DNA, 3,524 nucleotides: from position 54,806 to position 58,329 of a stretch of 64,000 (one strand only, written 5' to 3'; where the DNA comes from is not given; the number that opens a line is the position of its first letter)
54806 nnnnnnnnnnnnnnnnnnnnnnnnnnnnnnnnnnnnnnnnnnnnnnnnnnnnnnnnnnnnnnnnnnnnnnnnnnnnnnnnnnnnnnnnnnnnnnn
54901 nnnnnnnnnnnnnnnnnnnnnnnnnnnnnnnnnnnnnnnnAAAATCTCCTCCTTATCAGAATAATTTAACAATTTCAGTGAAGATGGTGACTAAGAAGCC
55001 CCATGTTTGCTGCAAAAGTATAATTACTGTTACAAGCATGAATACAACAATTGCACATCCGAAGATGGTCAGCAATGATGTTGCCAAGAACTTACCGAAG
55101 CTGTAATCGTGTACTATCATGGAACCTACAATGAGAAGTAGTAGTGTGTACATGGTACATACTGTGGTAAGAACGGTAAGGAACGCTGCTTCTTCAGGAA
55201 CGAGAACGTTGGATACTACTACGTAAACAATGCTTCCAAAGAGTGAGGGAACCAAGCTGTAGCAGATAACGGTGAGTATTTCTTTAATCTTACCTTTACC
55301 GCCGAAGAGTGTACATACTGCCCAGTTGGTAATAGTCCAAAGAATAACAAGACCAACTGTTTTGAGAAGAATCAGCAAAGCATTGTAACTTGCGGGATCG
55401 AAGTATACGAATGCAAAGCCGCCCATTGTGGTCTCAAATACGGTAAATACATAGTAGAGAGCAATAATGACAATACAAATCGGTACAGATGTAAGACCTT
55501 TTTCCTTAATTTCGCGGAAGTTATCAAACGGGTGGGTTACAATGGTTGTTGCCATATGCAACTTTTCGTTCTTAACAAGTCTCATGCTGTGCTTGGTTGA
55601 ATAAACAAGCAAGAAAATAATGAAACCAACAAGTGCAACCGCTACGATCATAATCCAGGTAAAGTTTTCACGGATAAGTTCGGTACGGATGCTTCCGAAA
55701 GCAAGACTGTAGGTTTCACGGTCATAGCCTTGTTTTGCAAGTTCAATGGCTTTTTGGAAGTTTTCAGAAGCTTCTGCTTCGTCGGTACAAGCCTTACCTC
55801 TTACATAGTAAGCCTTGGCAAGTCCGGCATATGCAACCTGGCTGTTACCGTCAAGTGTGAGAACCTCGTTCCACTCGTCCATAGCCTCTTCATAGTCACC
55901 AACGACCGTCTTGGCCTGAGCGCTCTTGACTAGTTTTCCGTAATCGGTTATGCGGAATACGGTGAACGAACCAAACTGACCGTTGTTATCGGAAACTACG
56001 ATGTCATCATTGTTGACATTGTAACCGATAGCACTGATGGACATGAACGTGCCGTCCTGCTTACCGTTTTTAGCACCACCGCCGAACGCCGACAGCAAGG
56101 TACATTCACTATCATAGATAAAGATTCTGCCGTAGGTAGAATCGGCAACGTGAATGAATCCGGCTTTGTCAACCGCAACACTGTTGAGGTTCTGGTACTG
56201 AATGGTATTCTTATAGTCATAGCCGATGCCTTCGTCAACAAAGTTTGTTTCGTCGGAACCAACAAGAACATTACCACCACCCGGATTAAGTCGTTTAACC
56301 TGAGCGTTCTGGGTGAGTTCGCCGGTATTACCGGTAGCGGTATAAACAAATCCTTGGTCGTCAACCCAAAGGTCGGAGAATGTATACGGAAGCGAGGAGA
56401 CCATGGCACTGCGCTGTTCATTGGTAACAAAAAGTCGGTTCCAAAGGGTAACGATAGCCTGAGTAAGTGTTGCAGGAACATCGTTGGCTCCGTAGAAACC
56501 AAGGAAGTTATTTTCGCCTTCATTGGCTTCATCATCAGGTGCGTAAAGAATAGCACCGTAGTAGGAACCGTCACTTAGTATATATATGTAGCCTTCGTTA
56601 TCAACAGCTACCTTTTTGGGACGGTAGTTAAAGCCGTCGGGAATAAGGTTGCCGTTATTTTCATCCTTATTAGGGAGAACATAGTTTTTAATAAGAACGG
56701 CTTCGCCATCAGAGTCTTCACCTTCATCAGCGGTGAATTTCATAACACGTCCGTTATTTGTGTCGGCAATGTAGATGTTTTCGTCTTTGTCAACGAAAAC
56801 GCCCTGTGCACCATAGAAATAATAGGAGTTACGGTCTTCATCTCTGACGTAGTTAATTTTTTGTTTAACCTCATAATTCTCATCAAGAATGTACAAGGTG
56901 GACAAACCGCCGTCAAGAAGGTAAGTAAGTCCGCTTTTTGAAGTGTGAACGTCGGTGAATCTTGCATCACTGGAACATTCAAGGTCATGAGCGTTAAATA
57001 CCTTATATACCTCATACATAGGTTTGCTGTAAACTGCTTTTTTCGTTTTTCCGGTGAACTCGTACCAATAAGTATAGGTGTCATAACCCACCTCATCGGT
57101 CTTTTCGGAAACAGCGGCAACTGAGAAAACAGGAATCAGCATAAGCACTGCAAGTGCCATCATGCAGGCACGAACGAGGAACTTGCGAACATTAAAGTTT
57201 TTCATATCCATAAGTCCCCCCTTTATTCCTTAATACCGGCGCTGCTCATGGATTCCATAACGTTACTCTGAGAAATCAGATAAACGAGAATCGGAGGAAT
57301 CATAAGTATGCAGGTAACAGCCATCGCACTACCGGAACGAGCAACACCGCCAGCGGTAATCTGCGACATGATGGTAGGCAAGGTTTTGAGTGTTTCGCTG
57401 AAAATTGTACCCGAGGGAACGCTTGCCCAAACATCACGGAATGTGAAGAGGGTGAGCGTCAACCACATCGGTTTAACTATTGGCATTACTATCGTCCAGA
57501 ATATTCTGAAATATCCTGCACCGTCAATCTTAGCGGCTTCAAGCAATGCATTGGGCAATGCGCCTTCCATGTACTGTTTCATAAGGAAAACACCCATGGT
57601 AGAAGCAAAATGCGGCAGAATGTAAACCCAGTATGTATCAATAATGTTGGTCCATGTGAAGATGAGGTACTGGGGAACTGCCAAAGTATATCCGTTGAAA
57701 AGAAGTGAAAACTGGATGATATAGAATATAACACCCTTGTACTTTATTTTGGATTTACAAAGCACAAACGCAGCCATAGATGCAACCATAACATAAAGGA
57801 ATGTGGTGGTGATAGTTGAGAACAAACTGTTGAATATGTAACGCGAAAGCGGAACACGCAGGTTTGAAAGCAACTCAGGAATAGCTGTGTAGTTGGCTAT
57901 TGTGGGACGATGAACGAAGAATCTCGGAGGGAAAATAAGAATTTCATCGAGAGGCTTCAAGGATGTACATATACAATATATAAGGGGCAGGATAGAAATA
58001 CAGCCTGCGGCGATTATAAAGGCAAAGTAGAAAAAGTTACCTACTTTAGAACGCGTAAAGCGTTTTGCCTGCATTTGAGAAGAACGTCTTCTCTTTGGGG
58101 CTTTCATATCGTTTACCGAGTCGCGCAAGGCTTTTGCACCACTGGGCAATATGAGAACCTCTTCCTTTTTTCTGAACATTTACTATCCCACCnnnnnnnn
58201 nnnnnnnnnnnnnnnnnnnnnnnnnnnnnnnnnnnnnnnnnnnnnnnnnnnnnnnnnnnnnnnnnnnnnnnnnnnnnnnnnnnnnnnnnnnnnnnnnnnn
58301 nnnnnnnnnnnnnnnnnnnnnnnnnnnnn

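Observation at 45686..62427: Nine-gene locus with no ATPase or regulator: two ABC permease pairs around an NHL-TPR-Yip1 membrane protein and an orphan lipoprotein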

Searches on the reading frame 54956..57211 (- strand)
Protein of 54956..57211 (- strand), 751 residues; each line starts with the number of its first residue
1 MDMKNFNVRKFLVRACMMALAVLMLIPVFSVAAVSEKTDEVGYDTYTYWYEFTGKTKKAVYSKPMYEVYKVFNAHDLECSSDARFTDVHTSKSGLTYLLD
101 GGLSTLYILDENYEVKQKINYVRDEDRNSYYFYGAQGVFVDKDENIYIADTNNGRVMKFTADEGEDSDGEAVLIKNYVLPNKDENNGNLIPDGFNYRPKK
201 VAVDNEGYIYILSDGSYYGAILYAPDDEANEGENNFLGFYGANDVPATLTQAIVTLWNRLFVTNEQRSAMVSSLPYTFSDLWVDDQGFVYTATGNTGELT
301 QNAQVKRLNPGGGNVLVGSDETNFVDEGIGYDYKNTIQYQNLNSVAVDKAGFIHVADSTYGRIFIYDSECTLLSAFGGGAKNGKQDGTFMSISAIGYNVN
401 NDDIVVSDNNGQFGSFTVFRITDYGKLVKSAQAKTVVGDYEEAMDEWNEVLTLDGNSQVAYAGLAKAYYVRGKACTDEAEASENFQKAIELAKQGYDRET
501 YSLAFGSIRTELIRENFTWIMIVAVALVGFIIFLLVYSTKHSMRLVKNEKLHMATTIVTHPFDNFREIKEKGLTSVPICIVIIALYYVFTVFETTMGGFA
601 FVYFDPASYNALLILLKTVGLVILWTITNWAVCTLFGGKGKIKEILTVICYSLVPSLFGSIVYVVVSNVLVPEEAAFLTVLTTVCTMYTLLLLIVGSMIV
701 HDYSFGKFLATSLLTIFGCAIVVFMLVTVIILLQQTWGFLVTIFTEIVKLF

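Call 3: search_protein_families(library=pfam, proteins=[window:54956-57211:-], max_evalue=0.01)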
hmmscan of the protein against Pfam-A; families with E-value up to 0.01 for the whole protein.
window:54956-57211:- (751 aa): 4 families
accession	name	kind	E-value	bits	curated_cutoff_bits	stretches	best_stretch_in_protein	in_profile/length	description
PF04893.22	Yip1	-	3.2e-17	63.4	28.6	1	557-725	3-171/173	Yip1 domain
PF01436.27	NHL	-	5.1e-09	36.2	20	1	132-159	1-28/28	NHL repeat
PF06739.17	SBBP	-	0.00026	21.3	20.5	0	198-211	15-28/38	Beta-propeller repeat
PF13414.12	TPR_11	-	0.0007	19.7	26.8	1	438-469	8-39/42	TPR repeat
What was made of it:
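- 54956..57211 (-): g4: membrane protein with an N-terminal TM helix or signal sequence, an extracellular six-bladed NHL beta-propeller (~45-421), a TPR-like helical domain (423-494) and a C-terminal multi-pass Yip1 domain (~512-750). Pfam Yip1 E 3e-17, plus NHL and TPR (call 3).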

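Call 4: search_protein_families(library=ncbifam, proteins=[window:54956-57211:-], max_evalue=0.01)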
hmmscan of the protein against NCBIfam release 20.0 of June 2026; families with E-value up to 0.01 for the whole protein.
window:54956-57211:- (751 aa): 1 family
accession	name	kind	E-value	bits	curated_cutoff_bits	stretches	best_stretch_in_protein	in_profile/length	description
NF035926.1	scyF_NHL_VPEP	equivalog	1.5e-06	27.6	350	1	335-385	242-292/376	scytonemin biosynthesis PEP-CTERM protein ScyF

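Call 31: find_homologous_proteins(query=window:54956-57211:-, max_evalue=0.00001)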
Query window:54956-57211:- (751 aa): 673 proteins with E <= 0.00001 among 8000 candidates; the best 120 are listed.
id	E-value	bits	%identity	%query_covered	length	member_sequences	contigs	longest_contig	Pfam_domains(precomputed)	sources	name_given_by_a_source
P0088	0.0e+0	1691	100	100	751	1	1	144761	PF04893.23,PF01436.28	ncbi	-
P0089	0.0e+0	1444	83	100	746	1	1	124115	PF04893.23,PF01436.28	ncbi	-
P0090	0.0e+0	1438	84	100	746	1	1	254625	PF04893.23,PF01436.28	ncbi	-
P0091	0.0e+0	1351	79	100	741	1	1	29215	PF04893.23,PF01436.28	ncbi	-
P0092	0.0e+0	1313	75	100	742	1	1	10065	PF04893.23,PF01436.28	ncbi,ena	-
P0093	0.0e+0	1311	77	100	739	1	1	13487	PF04893.23,PF06739.18,PF08450.19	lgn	-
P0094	0.0e+0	1290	75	100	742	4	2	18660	PF04893.23,PF01436.28,PF06739.18,PF08450.19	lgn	-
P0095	0.0e+0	1279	74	100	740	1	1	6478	PF04893.23,PF08450.19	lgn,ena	-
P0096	0.0e+0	1101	66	100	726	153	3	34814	PF04893.23,PF01436.28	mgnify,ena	mgnify:FL=1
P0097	0.0e+0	1101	65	100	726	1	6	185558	PF04893.23,PF01436.28,PF06739.18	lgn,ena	-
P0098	0.0e+0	1097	66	100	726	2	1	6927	PF04893.23,PF01436.28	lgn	-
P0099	0.0e+0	1094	66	100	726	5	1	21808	PF04893.23,PF01436.28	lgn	-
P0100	0.0e+0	1084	64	99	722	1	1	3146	PF04893.23,PF01436.28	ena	-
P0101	0.0e+0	1071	65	100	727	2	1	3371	PF04893.23,PF01436.28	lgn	-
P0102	0.0e+0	1065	64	100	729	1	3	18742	PF04893.23,PF01436.28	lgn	-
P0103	0.0e+0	1064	64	100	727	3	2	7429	PF04893.23,PF01436.28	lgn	-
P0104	0.0e+0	1062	64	100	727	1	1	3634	PF04893.23,PF01436.28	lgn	-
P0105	0.0e+0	1054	64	100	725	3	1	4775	PF04893.23,PF01436.28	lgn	-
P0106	0.0e+0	1052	63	99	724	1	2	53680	PF04893.23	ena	-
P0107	0.0e+0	1052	63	99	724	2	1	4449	PF04893.23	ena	-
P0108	0.0e+0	1049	63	100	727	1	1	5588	PF04893.23,PF01436.28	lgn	-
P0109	0.0e+0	1045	62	99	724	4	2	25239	PF04893.23,PF06739.18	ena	-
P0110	0.0e+0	1044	62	100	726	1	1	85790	PF04893.23,PF01436.28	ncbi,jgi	jgi:hypothetical protein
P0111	0.0e+0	1044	62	100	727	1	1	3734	PF04893.23,PF01436.28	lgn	-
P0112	0.0e+0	1041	63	99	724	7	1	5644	PF04893.23,PF01436.28,PF06739.18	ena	-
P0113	0.0e+0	1038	62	99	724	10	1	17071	PF04893.23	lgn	-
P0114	0.0e+0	1035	63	99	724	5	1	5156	PF04893.23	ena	-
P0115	0.0e+0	1034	62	100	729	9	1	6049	PF04893.23,PF01436.28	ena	-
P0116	0.0e+0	1027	62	100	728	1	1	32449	PF04893.23,PF01436.28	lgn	-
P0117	0.0e+0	1021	62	99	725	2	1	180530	PF04893.23,PF01436.28,PF08450.19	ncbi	-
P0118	0.0e+0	1019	61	99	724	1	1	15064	PF04893.23,PF01436.28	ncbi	-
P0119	0.0e+0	1017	61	100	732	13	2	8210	PF04893.23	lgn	-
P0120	0.0e+0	1017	61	100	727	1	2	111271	PF04893.23,PF01436.28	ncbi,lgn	-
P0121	0.0e+0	1017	61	100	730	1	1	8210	PF04893.23,PF01436.28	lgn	-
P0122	0.0e+0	1014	61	100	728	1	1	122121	PF04893.23,PF06977.18,PF01436.28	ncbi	-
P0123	0.0e+0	1014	61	100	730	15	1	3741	PF04893.23,PF01436.28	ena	-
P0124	0.0e+0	1013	61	100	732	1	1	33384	PF04893.23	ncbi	-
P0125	0.0e+0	1012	60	100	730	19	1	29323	PF04893.23,PF01436.28,PF08450.19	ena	-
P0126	1.6e-298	1011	61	100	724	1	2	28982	PF04893.23,PF01436.28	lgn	-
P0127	1.7e-298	1010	61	100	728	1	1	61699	PF04893.23,PF01436.28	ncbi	-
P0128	2.2e-298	1010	61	100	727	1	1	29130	PF04893.23,PF01436.28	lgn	-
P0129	2.2e-298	1010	61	100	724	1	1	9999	PF04893.23,PF01436.28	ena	-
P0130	3.8e-298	1009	62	100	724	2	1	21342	PF04893.23,PF01436.28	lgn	-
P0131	8.7e-298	1008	61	100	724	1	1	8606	PF04893.23,PF01436.28,PF08450.19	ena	-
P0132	1.2e-297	1008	61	100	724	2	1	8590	PF04893.23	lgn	-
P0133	3.8e-297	1006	61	100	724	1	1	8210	PF04893.23,PF01436.28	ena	-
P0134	7.2e-297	1005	60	100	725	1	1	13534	PF04893.23,PF01436.28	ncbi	-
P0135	8.4e-297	1005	61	100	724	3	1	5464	PF04893.23,PF01436.28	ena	-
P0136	1.1e-296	1004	61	100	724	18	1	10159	PF04893.23,PF01436.28,PF08450.19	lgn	-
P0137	1.1e-296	1004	60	99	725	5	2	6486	PF04893.23,PF01436.28,PF08450.19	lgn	-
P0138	1.2e-296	1004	62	100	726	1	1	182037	PF04893.23,PF06977.18,PF01436.28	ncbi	-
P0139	2.0e-296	1004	60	100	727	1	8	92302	PF04893.23,PF01436.28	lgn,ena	-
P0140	2.5e-296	1003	60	100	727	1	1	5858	PF04893.23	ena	-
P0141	3.1e-296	1003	61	99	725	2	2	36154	PF04893.23,PF01436.28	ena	-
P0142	8.7e-296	1001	60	100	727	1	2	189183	PF04893.23,PF01436.28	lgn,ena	-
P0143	6.2e-295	999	61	100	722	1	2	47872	PF04893.23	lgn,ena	-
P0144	1.3e-294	998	60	100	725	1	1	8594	PF04893.23,PF01436.28,PF06739.18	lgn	-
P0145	2.7e-294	997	60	100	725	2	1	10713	PF04893.23,PF01436.28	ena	-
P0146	1.6e-293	994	62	100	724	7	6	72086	PF04893.23,PF01436.28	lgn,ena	-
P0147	2.1e-293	994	60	100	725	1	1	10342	PF04893.23,PF01436.28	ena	-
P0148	3.4e-293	993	60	99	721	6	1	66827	PF04893.23,PF01436.28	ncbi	-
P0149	4.2e-293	993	60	100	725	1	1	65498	PF04893.23,PF01436.28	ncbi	-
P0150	1.1e-292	991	60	100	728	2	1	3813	PF04893.23,PF01436.28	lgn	-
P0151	8.6e-292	988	60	100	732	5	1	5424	PF04893.23,PF01436.28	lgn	-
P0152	1.3e-291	988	60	96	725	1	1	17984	PF04893.23,PF01436.28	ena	-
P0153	2.6e-291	987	59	100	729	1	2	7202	PF04893.23,PF01436.28,PF08450.19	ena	-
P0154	3.2e-291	986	60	100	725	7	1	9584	PF04893.23,PF01436.28,PF06739.18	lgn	-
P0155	6.4e-291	985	62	100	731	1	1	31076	PF04893.23,PF01436.28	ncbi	-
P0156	2.2e-290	984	60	100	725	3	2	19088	PF04893.23,PF01436.28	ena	-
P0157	3.2e-288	976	59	100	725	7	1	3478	PF04893.23,PF01436.28,PF06739.18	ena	-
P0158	1.3e-286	971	59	100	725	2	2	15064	PF04893.23,PF01436.28,PF08450.19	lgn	-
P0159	2.1e-286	970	61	100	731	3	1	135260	PF04893.23,PF01436.28,PF08450.19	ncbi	-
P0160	1.1e-285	968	59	100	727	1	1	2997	PF04893.23,PF01436.28,PF06739.18,PF08450.19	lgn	-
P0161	9.8e-284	962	58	100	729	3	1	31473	PF04893.23,PF01436.28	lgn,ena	-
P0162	4.7e-283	959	60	100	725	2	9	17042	PF04893.23,PF08450.19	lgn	-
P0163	7.2e-282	955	59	100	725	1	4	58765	PF04893.23,PF06977.18,PF08450.19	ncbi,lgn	-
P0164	8.1e-274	929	58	100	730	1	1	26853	PF04893.23,PF01436.28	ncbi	-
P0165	3.5e-231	788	50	99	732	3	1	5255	PF04893.23,PF01436.28,PF07719.24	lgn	-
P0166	7.8e-218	744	45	100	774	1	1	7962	PF04893.23,PF01436.28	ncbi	-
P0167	1.2e-215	737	47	100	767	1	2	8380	PF14559.13,PF04893.23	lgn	-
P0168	2.7e-190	653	45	100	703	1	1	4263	PF04893.23,PF01436.28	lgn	-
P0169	8.8e-187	641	44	98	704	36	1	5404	PF04893.23,PF01436.28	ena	-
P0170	2.3e-186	640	44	98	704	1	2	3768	PF04893.23,PF01436.28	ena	-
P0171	9.4e-186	638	42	97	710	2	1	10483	PF14559.13,PF04893.23,PF13432.13,PF01436.28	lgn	-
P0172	8.3e-185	635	45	100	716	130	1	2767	PF04893.23,PF01436.28,PF06739.18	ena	-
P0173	4.3e-184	632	44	97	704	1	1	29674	PF04893.23,PF01436.28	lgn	-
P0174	4.6e-184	632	46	97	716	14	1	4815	PF04893.23,PF01436.28,PF06739.18,PF08450.19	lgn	-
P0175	3.3e-183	629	43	97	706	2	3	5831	PF04893.23,PF01436.28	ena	-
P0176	3.7e-183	629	43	97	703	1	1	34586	PF04893.23,PF01436.28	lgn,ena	-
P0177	4.3e-183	629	44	98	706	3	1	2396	PF04893.23,PF01436.28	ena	-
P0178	1.1e-182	628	43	98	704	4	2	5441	PF04893.23,PF01436.28,PF07719.24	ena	-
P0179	1.8e-182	627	43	97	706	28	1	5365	PF04893.23,PF01436.28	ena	-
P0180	2.4e-182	626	44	95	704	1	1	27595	PF04893.23,PF01436.28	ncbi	-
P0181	9.1e-182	625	42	98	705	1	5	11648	PF04893.23,PF01436.28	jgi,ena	-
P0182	9.0e-181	621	44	100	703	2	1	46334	PF04893.23,PF01436.28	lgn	-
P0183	2.1e-180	620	45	97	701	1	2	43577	PF14559.13,PF04893.23,PF01436.28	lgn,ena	-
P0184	5.0e-180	619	45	97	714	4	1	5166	PF04893.23,PF01436.28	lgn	-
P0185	6.2e-179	615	43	98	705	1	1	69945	PF04893.23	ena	-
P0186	4.0e-178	613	42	99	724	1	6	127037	PF04893.23,PF01436.28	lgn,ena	-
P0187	7.8e-178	612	44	99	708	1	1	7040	PF04893.23,PF01436.28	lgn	-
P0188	7.8e-178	612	43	99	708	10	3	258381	PF04893.23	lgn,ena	-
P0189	2.6e-177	610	44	99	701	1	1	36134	PF14559.13,PF04893.23,PF01436.28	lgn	-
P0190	7.8e-177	608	44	99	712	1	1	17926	PF04893.23,PF01436.28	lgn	-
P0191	8.0e-177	608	42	99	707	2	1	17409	PF04893.23,PF01436.28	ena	-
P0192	1.0e-176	608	43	97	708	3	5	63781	PF04893.23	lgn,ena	-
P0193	1.3e-176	608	42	98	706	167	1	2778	PF04893.23,PF01436.28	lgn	-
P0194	1.3e-176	607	43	98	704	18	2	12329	PF04893.23,PF13432.13,PF01436.28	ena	-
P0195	2.5e-176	607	42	98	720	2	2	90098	PF04893.23,PF01436.28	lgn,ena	-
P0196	6.2e-176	605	44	98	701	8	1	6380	PF04893.23,PF01436.28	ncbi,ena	-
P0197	1.1e-175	604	44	97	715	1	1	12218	PF04893.23,PF01436.28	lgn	-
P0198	1.2e-175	604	43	97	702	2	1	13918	PF04893.23,PF01436.28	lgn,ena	-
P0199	2.6e-175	603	44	98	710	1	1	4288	PF04893.23,PF01436.28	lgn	-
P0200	3.9e-175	603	44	98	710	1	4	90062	PF04893.23,PF01436.28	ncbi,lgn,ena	-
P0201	6.7e-175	602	44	98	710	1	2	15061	PF04893.23,PF01436.28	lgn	-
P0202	9.2e-175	601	43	100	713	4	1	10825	PF04893.23,PF01436.28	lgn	-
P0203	1.1e-174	601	44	97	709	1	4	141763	PF04893.23,PF01436.28,PF08450.19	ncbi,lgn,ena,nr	ncbi:MAG: YIP1 family protein [Clostridia bacterium]|nr:YIP1 family protein [Clostridia bacterium]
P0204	1.1e-174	601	44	98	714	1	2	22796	PF04893.23,PF01436.28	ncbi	-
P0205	1.3e-174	601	42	99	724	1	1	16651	PF04893.23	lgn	-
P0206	1.9e-174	600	42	99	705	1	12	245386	PF04893.23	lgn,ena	-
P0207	2.3e-174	600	44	99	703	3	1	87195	PF04893.23,PF01436.28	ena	-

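Call 58: predict_structure(alignment_id=A4)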
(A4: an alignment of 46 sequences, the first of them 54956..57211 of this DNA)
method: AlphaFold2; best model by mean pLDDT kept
length: 751 residues; sequences in the alignment: 46
mean_pLDDT: 80.8   pTM: 0.72
mean pLDDT of the five models: 80.8, 79.4, 78.7, 77.8, 77.4
residues with pLDDT >= 90: 240; 70-90: 372; 50-70: 87; < 50: 52
segments of 3 or more residues with pLDDT < 50: 1-5, 25-43, 243-252, 264-275
pLDDT, mean of each block of 10 residues (from residue 1): 51 67 48 27 69 75 89 83 89 92 91 90 90 93 93 92 65 89 75 83 89 75 76 70 44 48 43 57 87 73 81 80 74 70 90 88 90 80 64 90 89 81 94 93 94 91 95 91 94 91 89 83 82 75 65 82 88 87 89 80 72 84 92 89 92 91 85 79 90 90 88 90 87 87 86 68
secondary structure, 60 per line:
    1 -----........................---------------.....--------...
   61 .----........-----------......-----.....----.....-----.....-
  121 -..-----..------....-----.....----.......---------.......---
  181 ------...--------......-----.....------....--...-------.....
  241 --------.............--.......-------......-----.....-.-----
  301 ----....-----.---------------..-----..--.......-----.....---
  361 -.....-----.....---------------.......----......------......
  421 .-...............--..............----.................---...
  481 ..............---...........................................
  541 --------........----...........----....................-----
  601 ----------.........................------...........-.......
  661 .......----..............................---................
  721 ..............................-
elements in order (helices of 4 or more, strands of 3 or more residues): H6-29 E45-49 E58-61 E66-73 E85-90 E96-100 E105-109 E115-119 E137-140 E146-150 E155-161 E171-177 E198-203 E209-213 E220-223 E236-240 H249-261 H264-270 E278-283 E289-293 E305-308 E341-347 E353-357 E362-366 E372-376 E392-398 E403-408 E415-421 H423-437 H440-453 H458-474 H478-494 H498-540 H549-556 H561-571 H576-595 H611-635 H642-652 H654-667 H672-701 H705-750
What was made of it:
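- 54956..57211 (-): AF2 model pLDDT 80.8 (call 58).
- On Yip1 family (PF04893), as a YknW-type ABC accessory subunit: Helices are present in the AF2 model (call 58).
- g4 has no recognisable cytoplasmic output domain (calls 3, 58).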

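Call 63: fold_search(model_id=the predicted structure, library=pdb)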
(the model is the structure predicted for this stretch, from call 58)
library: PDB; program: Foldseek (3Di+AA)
matches with E <= 10: 1325; with E <= 0.001: 260
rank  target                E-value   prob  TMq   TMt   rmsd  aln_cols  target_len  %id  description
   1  8j72_B                3.8e-13  1.00  0.30  0.76   5.1       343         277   20  Crystal structure of mammalian Trim71 in complex with lncRNA Trincr1 (released 2024-03-06)
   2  8j72_A                2.9e-12  1.00  0.29  0.74   6.4       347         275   19  Crystal structure of mammalian Trim71 in complex with lncRNA Trincr1 (released 2024-03-06)
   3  7qrv_D                3.7e-12  1.00  0.30  0.75   4.9       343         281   17  Crystal structure of NHL domain of TRIM2 (full C-terminal) (released 2022-05-04)
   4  6fq3_A                4.8e-12  1.00  0.30  0.56   5.1       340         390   20  Crystal structure of Danio rerio Lin41 filamin-NHL domains in complex with lin-29A 5'UTR 13mer RNA (released 2018-05-09)
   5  7qrv_B                1.7e-11  1.00  0.30  0.77   4.7       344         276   17  Crystal structure of NHL domain of TRIM2 (full C-terminal) (released 2022-05-04)
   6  6fpt_B                1.7e-11  1.00  0.29  0.53   6.4       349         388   17  Crystal structure of Danio rerio Lin41 filamin-NHL domains (released 2018-05-09)
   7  9jur                  2.7e-11  1.00  0.29  0.73   7.5       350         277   19  Crystal Structure of NHL domain of human E3 ubiquitin-protein ligase TRIM71 (released 2025-04-30)
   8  6d69                  3.6e-11  1.00  0.31  0.76   4.1       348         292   18  Crystal Structure of the NHL Repeat Region of D. melanogaster Thin (released 2019-04-24)
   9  7qrx_A                3.6e-11  1.00  0.29  0.74   6.0       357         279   19  Crystal structure of NHL domain of TRIM71 (released 2022-05-04)
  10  7b2r_A                4.4e-11  1.00  0.29  0.74   5.1       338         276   18  Crystal structure of NHL domain of TRIM2 (released 2021-01-13)
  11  6fpt_A                8.1e-11  1.00  0.29  0.53   6.4       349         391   18  Crystal structure of Danio rerio Lin41 filamin-NHL domains (released 2018-05-09)
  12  6xg7                  1.2e-10  1.00  0.30  0.75   4.8       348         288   18  1.3 A Resolution Structure of the of the NHL Repeat Region of D. melanogaster Thin (released 2020-12-16)
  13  7qrv_A                1.2e-10  1.00  0.29  0.75   5.5       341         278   17  Crystal structure of NHL domain of TRIM2 (full C-terminal) (released 2022-05-04)
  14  7b96_A                1.2e-10  1.00  0.30  0.75   5.3       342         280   19  NHL domain of human TRIM2 (released 2022-01-12)
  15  7qrw                  1.6e-10  1.00  0.30  0.75   5.3       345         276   17  Crystal structure of NHL domain of TRIM3 (released 2022-05-04)
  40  1rwl                  8.1e-09  1.00  0.25  0.67   8.0       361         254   16  Extracellular domain of Mycobacterium tuberculosis PknD (released 2004-04-27)
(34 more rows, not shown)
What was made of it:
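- The extracellular NHL domain of PknD is among the structural matches (1rwl, 8e-9, call 63).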

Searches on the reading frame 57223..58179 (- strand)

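Call 3: search_protein_families(library=pfam, proteins=[window:57223-58179:-], max_evalue=0.01)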
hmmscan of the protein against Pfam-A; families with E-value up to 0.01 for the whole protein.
window:57223-58179:- (318 aa): 1 family
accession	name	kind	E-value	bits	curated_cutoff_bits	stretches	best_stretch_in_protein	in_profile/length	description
PF00528.27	BPD_transp_1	-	9.7e-07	29.1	26.4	1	131-305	3-176/184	Binding-protein-dependent transport system inner membrane component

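Call 4: search_protein_families(library=ncbifam, proteins=[window:57223-58179:-], max_evalue=0.01)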
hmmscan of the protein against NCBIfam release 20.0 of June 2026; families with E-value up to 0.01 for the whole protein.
window:57223-58179:- (318 aa): 7 families
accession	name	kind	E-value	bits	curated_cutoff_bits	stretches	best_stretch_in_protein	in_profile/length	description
NF008210.0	PRK10973.1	equivalog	4e-18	66.1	297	1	51-308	12-273/281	sn-glycerol-3-phosphate ABC transporter permease UgpE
NF040932.1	ABC_arch_GlcU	equivalog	5e-16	59.1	340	1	56-302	10-255/272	glucose ABC transporter permease GlcU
NF008231.0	PRK10998.1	equivalog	1.1e-06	28.4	261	1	104-317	74-295/296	maltose ABC transporter permease MalG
NF007047.0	PRK09500.1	equivalog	0.00019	21.1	326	1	115-305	60-250/257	spermidine/putrescine ABC transporter permease PotC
NF007852.0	PRK10561.1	equivalog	0.0012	18.7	335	1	206-294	182-275/295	sn-glycerol-3-phosphate ABC transporter permease UgpA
TIGR02141.1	modB_ABC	equivalog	0.0014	18.3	182.6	0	170-247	74-145/208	molybdate ABC transporter permease subunit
TIGR01581.1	Mo_ABC_porter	hypoth_equivalog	0.0089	15.5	210.3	0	101-247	8-168/225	ABC transporter permease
